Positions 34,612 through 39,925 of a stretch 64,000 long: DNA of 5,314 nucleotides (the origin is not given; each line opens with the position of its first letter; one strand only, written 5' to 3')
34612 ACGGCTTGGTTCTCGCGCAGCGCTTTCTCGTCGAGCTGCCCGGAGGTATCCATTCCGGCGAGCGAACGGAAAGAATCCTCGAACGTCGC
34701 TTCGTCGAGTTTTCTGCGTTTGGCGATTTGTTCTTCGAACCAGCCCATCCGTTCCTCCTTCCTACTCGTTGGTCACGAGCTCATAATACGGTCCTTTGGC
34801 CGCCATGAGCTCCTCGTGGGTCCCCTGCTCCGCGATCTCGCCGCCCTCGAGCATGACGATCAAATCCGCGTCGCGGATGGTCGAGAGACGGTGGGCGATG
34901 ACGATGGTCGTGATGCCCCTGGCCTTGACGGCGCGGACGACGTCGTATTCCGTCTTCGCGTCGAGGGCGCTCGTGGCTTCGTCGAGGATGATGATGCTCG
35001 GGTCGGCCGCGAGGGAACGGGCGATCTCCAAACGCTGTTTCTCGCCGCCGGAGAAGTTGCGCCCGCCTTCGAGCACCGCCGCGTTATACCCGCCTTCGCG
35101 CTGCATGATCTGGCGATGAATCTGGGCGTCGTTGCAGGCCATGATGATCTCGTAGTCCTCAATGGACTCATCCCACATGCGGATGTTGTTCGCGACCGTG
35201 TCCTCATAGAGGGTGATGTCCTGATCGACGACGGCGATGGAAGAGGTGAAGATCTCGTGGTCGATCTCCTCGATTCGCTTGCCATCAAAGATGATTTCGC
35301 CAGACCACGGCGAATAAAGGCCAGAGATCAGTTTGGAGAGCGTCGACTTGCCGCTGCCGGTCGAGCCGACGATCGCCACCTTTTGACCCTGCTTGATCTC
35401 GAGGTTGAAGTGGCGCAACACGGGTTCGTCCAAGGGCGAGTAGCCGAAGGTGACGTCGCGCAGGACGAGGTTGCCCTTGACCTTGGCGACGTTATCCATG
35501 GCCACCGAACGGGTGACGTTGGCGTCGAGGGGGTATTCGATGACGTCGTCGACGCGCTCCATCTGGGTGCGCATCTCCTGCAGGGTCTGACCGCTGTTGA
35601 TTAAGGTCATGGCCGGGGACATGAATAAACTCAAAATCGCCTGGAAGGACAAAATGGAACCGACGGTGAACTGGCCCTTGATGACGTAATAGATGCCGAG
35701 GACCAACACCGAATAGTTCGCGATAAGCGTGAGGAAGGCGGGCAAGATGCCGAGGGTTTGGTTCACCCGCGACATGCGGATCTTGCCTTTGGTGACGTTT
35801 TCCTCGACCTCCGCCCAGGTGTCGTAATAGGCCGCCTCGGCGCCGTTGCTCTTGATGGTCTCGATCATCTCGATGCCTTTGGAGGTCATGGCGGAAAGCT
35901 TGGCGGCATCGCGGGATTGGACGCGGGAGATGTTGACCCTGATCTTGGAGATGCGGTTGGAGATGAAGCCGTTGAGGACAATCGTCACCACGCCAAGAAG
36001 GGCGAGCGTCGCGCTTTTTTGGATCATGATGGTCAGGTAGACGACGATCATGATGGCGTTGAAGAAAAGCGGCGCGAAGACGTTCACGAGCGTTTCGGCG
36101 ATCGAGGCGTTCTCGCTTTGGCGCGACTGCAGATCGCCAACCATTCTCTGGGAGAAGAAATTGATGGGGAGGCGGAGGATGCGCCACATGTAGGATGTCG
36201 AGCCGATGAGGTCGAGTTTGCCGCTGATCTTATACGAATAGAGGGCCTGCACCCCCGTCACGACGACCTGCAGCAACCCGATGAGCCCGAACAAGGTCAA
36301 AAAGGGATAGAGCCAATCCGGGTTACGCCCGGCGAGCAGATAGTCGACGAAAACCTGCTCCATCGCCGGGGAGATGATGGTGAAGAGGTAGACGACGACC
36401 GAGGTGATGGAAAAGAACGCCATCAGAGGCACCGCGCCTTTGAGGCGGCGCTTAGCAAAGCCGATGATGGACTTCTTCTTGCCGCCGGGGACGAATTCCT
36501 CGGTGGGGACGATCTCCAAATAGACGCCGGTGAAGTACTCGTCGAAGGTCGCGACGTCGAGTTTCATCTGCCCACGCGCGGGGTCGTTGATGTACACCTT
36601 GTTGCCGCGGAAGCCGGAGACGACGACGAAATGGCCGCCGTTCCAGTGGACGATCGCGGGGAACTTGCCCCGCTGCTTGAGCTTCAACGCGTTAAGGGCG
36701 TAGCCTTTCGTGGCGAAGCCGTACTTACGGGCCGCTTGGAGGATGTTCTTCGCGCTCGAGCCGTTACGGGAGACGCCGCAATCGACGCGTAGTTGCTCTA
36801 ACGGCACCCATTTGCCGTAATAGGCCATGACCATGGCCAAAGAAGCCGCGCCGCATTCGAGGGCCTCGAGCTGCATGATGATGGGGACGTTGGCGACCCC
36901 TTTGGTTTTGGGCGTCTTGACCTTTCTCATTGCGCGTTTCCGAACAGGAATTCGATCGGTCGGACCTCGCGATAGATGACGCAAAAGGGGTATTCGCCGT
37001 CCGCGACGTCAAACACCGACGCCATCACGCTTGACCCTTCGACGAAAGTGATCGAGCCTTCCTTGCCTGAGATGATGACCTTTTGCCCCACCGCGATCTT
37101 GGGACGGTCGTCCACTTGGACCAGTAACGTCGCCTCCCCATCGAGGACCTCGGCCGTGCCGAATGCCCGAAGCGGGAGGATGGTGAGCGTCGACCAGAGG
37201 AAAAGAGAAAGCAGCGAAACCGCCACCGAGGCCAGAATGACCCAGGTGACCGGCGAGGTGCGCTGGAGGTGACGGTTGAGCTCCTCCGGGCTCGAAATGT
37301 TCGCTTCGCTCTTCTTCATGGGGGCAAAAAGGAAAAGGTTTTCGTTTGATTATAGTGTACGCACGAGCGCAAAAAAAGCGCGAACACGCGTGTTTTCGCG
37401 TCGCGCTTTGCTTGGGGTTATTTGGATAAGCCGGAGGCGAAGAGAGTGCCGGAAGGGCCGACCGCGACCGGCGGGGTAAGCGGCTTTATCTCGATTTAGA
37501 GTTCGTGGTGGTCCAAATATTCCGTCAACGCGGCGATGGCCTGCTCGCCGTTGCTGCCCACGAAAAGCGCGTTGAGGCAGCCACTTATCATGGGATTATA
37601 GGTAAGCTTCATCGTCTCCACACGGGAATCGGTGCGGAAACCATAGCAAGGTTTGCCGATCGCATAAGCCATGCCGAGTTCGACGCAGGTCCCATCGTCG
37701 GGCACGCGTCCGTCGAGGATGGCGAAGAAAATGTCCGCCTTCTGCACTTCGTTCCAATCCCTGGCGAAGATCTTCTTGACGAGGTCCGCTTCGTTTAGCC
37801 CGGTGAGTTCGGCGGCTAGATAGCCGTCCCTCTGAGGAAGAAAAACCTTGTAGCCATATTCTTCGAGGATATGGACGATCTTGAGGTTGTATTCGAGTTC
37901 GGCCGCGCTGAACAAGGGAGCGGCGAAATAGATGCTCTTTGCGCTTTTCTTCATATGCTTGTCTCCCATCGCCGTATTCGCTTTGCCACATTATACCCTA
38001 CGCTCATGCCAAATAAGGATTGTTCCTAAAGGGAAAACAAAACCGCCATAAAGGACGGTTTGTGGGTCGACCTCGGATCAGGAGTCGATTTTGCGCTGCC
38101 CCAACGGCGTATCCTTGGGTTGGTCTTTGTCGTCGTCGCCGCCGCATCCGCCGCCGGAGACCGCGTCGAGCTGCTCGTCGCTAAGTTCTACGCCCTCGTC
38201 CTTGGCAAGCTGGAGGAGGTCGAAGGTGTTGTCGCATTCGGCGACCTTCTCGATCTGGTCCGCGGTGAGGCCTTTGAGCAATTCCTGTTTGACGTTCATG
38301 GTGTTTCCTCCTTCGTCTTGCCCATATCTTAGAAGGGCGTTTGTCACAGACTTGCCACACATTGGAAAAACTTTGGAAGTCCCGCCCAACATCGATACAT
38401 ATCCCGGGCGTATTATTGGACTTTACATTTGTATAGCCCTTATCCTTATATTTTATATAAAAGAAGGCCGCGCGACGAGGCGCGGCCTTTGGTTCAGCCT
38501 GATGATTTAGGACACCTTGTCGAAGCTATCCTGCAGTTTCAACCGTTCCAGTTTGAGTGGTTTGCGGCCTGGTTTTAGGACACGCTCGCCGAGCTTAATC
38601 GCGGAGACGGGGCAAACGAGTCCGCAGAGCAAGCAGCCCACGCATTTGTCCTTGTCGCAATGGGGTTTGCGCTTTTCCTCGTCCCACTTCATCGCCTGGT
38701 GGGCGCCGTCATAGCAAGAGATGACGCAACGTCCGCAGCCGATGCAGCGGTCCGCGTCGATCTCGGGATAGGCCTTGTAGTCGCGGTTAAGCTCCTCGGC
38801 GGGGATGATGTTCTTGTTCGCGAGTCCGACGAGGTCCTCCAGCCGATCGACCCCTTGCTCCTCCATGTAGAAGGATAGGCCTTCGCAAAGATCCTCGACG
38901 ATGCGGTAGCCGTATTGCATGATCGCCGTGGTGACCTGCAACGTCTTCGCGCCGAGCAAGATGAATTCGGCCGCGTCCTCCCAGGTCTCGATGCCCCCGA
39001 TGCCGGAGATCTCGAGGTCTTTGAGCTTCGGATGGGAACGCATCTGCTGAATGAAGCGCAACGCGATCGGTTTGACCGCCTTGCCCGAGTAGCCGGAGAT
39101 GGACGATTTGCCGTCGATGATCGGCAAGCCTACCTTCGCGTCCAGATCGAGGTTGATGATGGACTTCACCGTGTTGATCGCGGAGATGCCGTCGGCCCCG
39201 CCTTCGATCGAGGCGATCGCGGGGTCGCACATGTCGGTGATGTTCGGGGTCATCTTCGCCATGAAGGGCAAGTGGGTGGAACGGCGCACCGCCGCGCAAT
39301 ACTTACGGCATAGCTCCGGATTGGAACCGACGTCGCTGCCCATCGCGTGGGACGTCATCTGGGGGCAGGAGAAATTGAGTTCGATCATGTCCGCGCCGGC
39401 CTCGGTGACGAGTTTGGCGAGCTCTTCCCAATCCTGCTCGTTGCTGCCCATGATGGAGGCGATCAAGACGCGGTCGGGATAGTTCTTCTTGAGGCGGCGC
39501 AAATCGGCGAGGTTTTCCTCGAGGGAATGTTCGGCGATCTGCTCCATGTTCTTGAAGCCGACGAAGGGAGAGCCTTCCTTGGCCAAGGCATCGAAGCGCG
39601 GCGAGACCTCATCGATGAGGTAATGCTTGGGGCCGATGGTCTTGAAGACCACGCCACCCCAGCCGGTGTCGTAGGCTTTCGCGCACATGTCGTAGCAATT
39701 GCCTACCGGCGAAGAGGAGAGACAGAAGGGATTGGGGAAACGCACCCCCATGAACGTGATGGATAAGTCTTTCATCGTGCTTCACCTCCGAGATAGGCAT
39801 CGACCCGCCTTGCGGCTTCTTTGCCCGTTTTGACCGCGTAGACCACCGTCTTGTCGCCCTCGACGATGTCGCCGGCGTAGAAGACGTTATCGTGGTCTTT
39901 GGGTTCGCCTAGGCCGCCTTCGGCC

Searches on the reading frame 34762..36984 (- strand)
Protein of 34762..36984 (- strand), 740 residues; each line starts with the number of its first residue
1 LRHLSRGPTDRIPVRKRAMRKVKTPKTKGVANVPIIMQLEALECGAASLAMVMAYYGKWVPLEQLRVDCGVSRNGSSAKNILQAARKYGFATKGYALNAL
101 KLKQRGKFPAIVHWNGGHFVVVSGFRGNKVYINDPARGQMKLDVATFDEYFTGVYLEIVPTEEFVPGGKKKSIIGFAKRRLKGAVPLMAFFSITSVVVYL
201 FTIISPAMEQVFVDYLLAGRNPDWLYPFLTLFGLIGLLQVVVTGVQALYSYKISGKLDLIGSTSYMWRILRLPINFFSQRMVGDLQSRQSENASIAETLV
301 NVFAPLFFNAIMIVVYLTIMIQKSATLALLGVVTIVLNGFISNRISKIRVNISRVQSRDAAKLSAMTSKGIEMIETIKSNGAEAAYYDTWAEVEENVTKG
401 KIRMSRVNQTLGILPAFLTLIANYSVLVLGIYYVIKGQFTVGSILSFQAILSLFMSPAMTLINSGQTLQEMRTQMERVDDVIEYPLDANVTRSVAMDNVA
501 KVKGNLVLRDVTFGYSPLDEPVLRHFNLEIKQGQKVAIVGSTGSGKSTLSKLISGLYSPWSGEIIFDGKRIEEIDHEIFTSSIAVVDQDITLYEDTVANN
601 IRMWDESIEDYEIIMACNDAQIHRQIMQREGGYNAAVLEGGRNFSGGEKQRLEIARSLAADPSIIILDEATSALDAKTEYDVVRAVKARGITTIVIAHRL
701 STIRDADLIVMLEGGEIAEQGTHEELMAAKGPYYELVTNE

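Call 6: search_protein_families(library=pfam, proteins=[window:34762-36984:-], max_evalue=0.01)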
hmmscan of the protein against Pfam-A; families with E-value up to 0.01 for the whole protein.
window:34762-36984:- (740 aa): 7 families
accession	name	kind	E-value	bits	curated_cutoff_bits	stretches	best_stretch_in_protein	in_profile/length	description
PF03412.21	Peptidase_C39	-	1.5e-34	119.2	22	1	33-162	2-132/133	Peptidase C39 family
PF00005.33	ABC_tran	-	1.3e-30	107.2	25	1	523-672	1-137/137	ABC transporter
PF00664.28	ABC_membrane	-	5.4e-30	105.4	28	1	192-457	5-273/274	ABC transporter transmembrane region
PF13529.12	Peptidase_C39_2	-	5e-09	37.3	24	1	32-136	2-143/143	Peptidase_C39 like family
PF12385.14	Peptidase_C70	-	7.7e-07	29.5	19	1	31-147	5-136/141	Papain-like cysteine protease AvrRpt2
PF02463.25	SMC_N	-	4e-05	23.6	40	1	537-710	28-209/220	RecF/RecN/SMC N terminal domain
PF01935.23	DUF87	-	0.00076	20.1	23.2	1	535-567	25-59/220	Helicase HerA, central domain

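Call 33: search_protein_families(library=ncbifam, proteins=[window:34762-36984:-], max_evalue=0.01)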
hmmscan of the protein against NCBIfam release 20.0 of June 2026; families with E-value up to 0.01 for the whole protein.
window:34762-36984:- (740 aa): 190 families (the best 25 are shown)
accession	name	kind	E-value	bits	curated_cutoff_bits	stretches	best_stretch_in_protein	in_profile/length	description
TIGR03796.1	NHLM_micro_ABC1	equivalog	2.2e-251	836.1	853.3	1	33-737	2-709/710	NHLP family bacteriocin export ABC transporter peptidase/permease/ATPase subunit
TIGR01193.1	bacteriocin_ABC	subfamily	2.1e-107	360.4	523.85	1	39-738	2-707/708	peptide cleavage/export ABC transporter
TIGR01846.1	type_I_sec_HlyB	subfamily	3.9e-104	349.4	725.55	1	48-738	4-690/694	type I secretion system permease/ATPase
TIGR03797.1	NHLM_micro_ABC2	equivalog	9.4e-94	315.2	709.4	1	170-738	120-683/686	NHLP bacteriocin export ABC transporter permease/ATPase subunit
TIGR03375.1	type_I_sec_LssB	subfamily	5.9e-90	302.5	693.1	1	47-729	5-691/696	type I secretion system permease/ATPase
TIGR02203.1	MsbA_lipidA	equivalog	1.1e-87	294.9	602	1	196-736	29-565/572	lipid A export permease/ATP-binding protein MsbA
TIGR00958.1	3a01208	subfamily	7.1e-84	282.4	874.6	1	196-737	171-711/711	antigen peptide transporter 2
NF010178.0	PRK13657.1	equivalog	4.5e-80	269.8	733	1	188-738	21-568/588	glucan ABC transporter ATP-binding protein/ permease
TIGR02204.1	MsbA_rel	hypoth_equivalog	2.1e-78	264.4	780.4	1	267-737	99-572/576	ABC transporter, permease/ATP-binding protein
NF045513.1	HepA_fam_ABC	equivalog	1.5e-76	258.1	725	1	245-734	114-603/610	heterocyst formation ABC transporter subunit HepA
NF052233.1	CphA_assoc_ABC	equivalog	2.7e-76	257.5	880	1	204-737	207-740/766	cyanophycin metabolism-associated ABC transporter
NF008381.0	PRK11176.1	equivalog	2e-71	241.1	867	1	253-736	92-575/582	lipid A ABC transporter ATP-binding protein/permease MsbA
NF045998.1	cleave_ABC_plasm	equivalog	1.3e-70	238.5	500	1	42-679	6-638/673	Mbov_0121 family peptidase domain-containing ABC transporter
TIGR01842.1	type_I_sec_PrtD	subfamily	3.4e-68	230.5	510.15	1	192-728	12-542/544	type I secretion system permease/ATPase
NF008364.0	PRK11160.1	equivalog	1e-62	212.5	630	1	299-737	134-572/575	heme ABC transporter ATP-binding protein/permease CydC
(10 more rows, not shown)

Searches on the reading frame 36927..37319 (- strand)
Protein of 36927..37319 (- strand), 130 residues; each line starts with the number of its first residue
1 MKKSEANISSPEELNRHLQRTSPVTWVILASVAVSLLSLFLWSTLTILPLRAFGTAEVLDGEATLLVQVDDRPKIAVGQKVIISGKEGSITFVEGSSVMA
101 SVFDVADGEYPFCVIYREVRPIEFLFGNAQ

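Call 7: search_protein_families(library=ncbifam, proteins=[window:36927-37319:-], max_evalue=0.01)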
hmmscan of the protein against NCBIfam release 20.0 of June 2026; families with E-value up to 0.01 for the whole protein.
window:36927-37319:- (130 aa): 1 family
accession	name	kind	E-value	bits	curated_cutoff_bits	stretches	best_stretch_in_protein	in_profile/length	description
TIGR03794.1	NHLM_micro_HlyD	equivalog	3.7e-05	22.8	156.2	1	8-56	2-50/421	NHLP bacteriocin system secretion protein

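Call 35: search_protein_families(library=pfam, proteins=[window:36927-37319:-], max_evalue=1)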
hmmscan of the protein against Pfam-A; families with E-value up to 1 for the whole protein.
window:36927-37319:- (130 aa): 0 families

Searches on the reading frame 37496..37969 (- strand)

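Call 7: search_protein_families(library=ncbifam, proteins=[window:37496-37969:-], max_evalue=0.01)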
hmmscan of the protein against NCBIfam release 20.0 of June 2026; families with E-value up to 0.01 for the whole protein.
window:37496-37969:- (157 aa): 0 families

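Call 35: search_protein_families(library=pfam, proteins=[window:37496-37969:-], max_evalue=1)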
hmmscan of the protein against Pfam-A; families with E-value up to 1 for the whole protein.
window:37496-37969:- (157 aa): 3 families
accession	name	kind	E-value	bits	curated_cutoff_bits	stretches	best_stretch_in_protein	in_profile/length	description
PF05014.21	Nuc_deoxyrib_tr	-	2.4e-24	86.2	28.8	1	13-127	1-117/117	Nucleoside 2-deoxyribosyltransferase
PF15891.11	Nuc_deoxyri_tr2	-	8e-12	45.9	30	1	11-114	2-104/105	Nucleoside 2-deoxyribosyltransferase like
PF01820.27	Dala_Dala_lig_N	-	0.27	12.2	34.6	1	64-98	76-110/121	D-ala D-ala ligase N-terminus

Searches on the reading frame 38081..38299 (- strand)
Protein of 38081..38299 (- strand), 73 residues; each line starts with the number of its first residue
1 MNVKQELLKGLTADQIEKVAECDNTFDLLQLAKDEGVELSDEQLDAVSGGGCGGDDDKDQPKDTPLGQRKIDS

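Call 33: search_protein_families(library=ncbifam, proteins=[window:38081-38299:-], max_evalue=0.01)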
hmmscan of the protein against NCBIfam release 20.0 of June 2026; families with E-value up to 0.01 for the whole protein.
seq(73 aa): 3 families
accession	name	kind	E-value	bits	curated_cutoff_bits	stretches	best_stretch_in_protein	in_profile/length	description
NF038167.1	cyan_ocin_like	subfamily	0.00021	21.4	32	1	36-54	8-23/72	CTB family bacteriocin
TIGR03793.1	leader_NHLP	domain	0.003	17.4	50.9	1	19-50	46-77/77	NHLP leader peptide family RiPP precursor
NF038399.1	NH_RiPP_Os17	domain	0.0091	16.1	40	0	30-49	26-45/63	Os1348 family NHLP clan protein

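Call 35: search_protein_families(library=pfam, proteins=[window:38081-38299:-], max_evalue=1)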
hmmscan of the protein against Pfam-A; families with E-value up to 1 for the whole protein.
seq(73 aa): 0 families

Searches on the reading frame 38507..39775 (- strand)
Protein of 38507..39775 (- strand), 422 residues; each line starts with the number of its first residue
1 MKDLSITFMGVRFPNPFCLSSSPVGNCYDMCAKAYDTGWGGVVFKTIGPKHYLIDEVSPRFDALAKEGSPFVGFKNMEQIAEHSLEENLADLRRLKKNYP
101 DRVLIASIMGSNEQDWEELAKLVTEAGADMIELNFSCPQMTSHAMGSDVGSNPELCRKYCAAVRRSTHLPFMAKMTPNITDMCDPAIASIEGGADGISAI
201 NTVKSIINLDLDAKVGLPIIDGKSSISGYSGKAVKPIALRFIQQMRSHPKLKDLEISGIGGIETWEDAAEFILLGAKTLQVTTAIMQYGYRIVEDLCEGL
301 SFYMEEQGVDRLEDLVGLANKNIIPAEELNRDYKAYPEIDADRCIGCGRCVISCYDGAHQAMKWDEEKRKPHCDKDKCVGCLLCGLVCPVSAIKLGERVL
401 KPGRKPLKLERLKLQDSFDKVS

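Call 7: search_protein_families(library=ncbifam, proteins=[window:38507-39775:-], max_evalue=0.01)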
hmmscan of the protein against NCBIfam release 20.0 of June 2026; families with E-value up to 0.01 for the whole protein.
window:38507-39775:- (422 aa): 74 families (the best 25 are shown)
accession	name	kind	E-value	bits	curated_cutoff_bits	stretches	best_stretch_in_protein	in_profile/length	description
NF006183.0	PRK08318.1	equivalog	1.3e-192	640.3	335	1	1-399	1-401/422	NAD-dependent dihydropyrimidine dehydrogenase subunit PreA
NF005574.0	PRK07259.1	equivalog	8.5e-59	198.9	269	1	2-320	3-303/304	dihydroorotate dehydrogenase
TIGR01037.2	pyrD_sub1_fam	subfamily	7e-58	196.1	270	1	4-319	1-299/300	dihydroorotate dehydrogenase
NF041011.1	dihydoor_dh_Arch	equivalog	5e-43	147.3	330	1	9-321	4-289/289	dihydroorotate dehydrogenase PyrD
NF005741.0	PRK07565.1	subfamily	5.7e-30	104.6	303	1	1-326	1-313/335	dihydroorotate dehydrogenase-like protein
NF002702.0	PRK02506.1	equivalog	4.1e-24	85.3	301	1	86-317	79-307/313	dihydroorotate oxidase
NF003651.0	PRK05286.2-4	equivalog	1.7e-16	59.8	448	1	4-320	62-376/377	quinone-dependent dihydroorotate dehydrogenase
TIGR01036.1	pyrD_sub2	equivalog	4.9e-15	55.1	200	1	4-319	46-354/356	dihydroorotate dehydrogenase (quinone)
NF003648.0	PRK05286.2-1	equivalog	5.1e-15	55.2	433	1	113-319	158-355/360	quinone-dependent dihydroorotate dehydrogenase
NF003650.0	PRK05286.2-3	equivalog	7.8e-15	54.6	477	1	127-320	199-389/393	quinone-dependent dihydroorotate dehydrogenase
NF003652.0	PRK05286.2-5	equivalog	5.7e-14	52.1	267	1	3-311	50-351/353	quinone-dependent dihydroorotate dehydrogenase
NF003645.0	PRK05286.1-2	equivalog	5e-13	48.6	366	1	115-322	154-357/359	quinone-dependent dihydroorotate dehydrogenase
NF003649.0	PRK05286.2-2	equivalog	1.2e-10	41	505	1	8-318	54-348/351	quinone-dependent dihydroorotate dehydrogenase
NF009053.0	PRK12387.1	subfamily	1.6e-09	37.8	204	1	328-397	24-94/180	formate hydrogenlyase complex iron-sulfur subunit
NF010369.0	PRK13795.1-4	equivalog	5.3e-09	34.8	1086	1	304-395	537-626/633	hypothetical protein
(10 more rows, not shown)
